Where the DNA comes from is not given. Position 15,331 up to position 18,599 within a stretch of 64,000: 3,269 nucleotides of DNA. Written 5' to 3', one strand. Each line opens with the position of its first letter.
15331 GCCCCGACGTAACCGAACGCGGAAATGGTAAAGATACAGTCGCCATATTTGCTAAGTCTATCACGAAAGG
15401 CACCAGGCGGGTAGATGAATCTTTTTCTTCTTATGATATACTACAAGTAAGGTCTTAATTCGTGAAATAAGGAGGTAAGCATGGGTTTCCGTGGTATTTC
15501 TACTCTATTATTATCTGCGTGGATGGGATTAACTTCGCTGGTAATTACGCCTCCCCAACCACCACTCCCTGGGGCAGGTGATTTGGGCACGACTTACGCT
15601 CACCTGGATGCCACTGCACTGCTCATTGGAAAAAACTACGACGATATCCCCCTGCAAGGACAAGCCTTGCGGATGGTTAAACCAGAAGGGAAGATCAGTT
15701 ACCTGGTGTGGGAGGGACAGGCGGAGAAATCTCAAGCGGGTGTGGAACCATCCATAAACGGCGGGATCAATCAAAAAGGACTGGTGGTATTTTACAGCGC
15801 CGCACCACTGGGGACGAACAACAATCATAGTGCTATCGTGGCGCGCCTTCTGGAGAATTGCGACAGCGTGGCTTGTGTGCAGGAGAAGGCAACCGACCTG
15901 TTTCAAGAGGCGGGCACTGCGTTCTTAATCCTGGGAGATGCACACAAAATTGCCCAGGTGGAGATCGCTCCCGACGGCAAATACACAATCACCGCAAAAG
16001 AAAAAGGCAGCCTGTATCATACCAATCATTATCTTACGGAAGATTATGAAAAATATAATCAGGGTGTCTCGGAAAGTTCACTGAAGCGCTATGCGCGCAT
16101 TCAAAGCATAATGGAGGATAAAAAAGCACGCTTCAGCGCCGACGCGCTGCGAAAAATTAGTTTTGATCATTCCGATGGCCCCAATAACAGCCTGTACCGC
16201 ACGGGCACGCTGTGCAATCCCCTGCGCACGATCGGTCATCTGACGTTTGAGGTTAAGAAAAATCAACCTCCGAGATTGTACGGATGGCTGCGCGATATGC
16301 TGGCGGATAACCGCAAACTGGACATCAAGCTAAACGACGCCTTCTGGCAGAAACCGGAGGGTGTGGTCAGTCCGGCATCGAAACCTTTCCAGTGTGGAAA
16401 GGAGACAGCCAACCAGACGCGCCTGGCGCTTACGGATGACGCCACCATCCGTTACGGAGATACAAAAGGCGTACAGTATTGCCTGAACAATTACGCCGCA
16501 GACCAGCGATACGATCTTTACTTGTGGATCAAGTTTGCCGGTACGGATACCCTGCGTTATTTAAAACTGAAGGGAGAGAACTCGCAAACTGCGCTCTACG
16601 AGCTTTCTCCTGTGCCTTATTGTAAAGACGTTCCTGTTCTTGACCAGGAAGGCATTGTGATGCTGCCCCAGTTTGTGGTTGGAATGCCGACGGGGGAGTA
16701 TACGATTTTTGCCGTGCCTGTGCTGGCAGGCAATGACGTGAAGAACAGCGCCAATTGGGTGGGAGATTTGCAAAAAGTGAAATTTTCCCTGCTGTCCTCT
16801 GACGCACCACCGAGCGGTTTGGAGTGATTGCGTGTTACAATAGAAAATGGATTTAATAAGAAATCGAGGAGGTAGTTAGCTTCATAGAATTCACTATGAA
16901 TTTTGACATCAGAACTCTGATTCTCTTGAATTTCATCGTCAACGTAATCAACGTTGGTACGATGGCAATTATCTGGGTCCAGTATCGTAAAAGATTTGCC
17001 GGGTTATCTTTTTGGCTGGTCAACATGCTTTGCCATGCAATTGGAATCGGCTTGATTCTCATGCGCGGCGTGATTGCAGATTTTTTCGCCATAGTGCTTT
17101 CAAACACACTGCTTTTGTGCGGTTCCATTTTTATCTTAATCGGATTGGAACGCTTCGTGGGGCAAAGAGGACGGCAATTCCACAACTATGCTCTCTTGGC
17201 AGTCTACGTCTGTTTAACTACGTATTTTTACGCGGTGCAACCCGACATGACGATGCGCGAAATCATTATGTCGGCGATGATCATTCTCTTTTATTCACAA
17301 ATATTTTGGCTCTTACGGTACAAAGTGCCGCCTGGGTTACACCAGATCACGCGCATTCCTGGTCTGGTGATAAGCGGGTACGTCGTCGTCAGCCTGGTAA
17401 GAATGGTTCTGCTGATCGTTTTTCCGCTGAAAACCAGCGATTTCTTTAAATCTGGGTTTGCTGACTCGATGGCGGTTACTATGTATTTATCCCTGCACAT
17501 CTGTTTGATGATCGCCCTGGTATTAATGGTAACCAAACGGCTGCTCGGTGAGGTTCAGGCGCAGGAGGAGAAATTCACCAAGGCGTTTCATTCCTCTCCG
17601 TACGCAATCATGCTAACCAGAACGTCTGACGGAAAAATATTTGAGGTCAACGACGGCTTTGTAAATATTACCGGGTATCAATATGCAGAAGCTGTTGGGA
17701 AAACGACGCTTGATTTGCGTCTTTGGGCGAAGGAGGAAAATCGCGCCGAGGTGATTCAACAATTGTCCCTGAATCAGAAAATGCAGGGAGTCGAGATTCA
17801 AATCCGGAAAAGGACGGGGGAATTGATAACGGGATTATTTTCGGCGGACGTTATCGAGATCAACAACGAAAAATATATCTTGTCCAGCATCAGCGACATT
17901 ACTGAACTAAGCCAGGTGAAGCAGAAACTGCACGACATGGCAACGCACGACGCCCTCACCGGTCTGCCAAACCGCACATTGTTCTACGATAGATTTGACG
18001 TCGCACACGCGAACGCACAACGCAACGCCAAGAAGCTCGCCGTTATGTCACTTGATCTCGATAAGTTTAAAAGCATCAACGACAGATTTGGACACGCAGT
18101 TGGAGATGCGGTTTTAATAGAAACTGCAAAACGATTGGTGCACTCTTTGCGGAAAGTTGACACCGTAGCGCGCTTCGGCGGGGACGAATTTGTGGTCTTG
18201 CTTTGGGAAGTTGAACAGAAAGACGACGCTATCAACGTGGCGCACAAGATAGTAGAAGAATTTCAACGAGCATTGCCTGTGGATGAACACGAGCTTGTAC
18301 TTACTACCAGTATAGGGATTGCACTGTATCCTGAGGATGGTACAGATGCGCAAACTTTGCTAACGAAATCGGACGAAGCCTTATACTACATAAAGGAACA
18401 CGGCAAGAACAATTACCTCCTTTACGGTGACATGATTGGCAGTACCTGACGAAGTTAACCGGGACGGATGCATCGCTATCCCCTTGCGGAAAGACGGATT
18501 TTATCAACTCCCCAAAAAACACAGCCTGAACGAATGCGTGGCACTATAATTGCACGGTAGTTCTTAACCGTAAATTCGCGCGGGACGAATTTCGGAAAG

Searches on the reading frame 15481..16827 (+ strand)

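Call 70: search_protein_families(library=pfam, proteins=[window:15481-16827:+], max_evalue=0.00001)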
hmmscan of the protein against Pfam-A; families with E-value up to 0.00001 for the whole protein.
window:15481-16827:+ (448 aa): 1 family
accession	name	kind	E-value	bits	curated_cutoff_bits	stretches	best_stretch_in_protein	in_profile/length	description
PF03417.21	AAT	-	2.4e-25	90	23.2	1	48-240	8-194/225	Acyl-coenzyme A:6-aminopenicillanic acid acyl-transferase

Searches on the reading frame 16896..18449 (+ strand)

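Call 70: search_protein_families(library=pfam, proteins=[window:16896-18449:+], max_evalue=0.00001)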
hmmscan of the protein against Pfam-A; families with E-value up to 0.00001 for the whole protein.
window:16896-18449:+ (517 aa): 3 families
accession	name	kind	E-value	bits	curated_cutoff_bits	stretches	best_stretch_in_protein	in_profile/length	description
PF00990.26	GGDEF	-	3.8e-49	167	23.8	1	349-506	1-161/161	Diguanylate cyclase, GGDEF domain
PF13426.13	PAS_9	-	5.2e-07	30.3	27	1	237-337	3-103/103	PAS domain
PF00989.32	PAS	-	1.5e-06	28.6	22.6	1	229-310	5-86/113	PAS fold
